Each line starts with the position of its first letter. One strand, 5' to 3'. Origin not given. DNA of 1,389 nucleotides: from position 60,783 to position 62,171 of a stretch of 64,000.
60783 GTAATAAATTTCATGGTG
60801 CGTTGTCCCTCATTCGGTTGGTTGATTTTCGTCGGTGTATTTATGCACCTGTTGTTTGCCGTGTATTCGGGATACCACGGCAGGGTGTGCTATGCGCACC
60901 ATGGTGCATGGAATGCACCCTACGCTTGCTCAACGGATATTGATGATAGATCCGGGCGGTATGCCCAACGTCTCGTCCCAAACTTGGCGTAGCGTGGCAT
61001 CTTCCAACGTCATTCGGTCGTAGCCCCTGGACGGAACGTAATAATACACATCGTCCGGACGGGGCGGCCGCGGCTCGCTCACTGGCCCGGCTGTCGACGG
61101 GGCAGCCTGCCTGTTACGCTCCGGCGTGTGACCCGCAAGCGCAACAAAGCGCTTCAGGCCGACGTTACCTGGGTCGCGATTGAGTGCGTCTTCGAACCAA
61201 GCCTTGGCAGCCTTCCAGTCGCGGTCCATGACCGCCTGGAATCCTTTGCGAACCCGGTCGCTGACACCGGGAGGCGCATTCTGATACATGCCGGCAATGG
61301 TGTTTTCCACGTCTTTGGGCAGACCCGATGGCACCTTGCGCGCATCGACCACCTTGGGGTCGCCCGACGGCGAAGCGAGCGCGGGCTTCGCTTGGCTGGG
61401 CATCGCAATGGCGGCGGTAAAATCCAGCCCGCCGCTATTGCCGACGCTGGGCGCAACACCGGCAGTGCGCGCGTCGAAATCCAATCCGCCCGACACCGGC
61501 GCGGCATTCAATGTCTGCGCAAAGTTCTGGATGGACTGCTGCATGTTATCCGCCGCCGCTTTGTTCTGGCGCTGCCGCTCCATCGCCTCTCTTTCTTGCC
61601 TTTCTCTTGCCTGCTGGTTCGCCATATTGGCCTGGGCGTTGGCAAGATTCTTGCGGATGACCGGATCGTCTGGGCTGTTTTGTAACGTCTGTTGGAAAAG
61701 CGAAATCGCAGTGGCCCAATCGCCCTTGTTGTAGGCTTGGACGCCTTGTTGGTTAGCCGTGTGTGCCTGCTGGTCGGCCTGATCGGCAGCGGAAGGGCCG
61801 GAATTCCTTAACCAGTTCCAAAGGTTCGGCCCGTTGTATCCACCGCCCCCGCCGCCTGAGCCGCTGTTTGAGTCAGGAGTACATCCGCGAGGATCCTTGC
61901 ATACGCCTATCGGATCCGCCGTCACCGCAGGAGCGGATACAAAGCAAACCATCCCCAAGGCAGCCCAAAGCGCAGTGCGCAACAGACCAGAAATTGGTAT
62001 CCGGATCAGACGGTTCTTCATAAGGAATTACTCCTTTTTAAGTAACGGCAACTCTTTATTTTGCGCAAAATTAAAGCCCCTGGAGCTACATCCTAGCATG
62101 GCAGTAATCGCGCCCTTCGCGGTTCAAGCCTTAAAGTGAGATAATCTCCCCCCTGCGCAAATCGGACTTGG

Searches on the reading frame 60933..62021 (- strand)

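Call 53: search_protein_families(library=pfam, proteins=[window:60933-62021:-], max_evalue=0.00001)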
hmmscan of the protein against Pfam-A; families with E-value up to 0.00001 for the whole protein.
window:60933-62021:- (363 aa): 0 families

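Call 68: search_protein_families(library=pfam, proteins=[window:60933-62021:-], max_evalue=0.01)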
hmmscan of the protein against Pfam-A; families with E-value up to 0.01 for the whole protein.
window:60933-62021:- (363 aa): 6 families
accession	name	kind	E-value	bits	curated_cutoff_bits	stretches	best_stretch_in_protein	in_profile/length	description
PF14559.12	TPR_19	-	1.3e-05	25.8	25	1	99-133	4-38/68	Tetratricopeptide repeat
PF13428.12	TPR_14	-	1.7e-05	25.5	23.5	0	98-128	13-43/44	Tetratricopeptide repeat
PF07719.23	TPR_2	-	2.1e-05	24.7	27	0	90-119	5-34/34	Tetratricopeptide repeat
PF24575.1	TPR_Slam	-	0.0015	19.3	35.2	1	89-141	50-100/104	Surface lipoprotein assembly modifier, N-terminal TPR repeats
PF07219.19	HemY_N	-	0.002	18.7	31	1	72-134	45-105/107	HemY protein N-terminus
PF13432.12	TPR_16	-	0.0089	16.9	32.7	0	93-131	4-42/65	Tetratricopeptide repeat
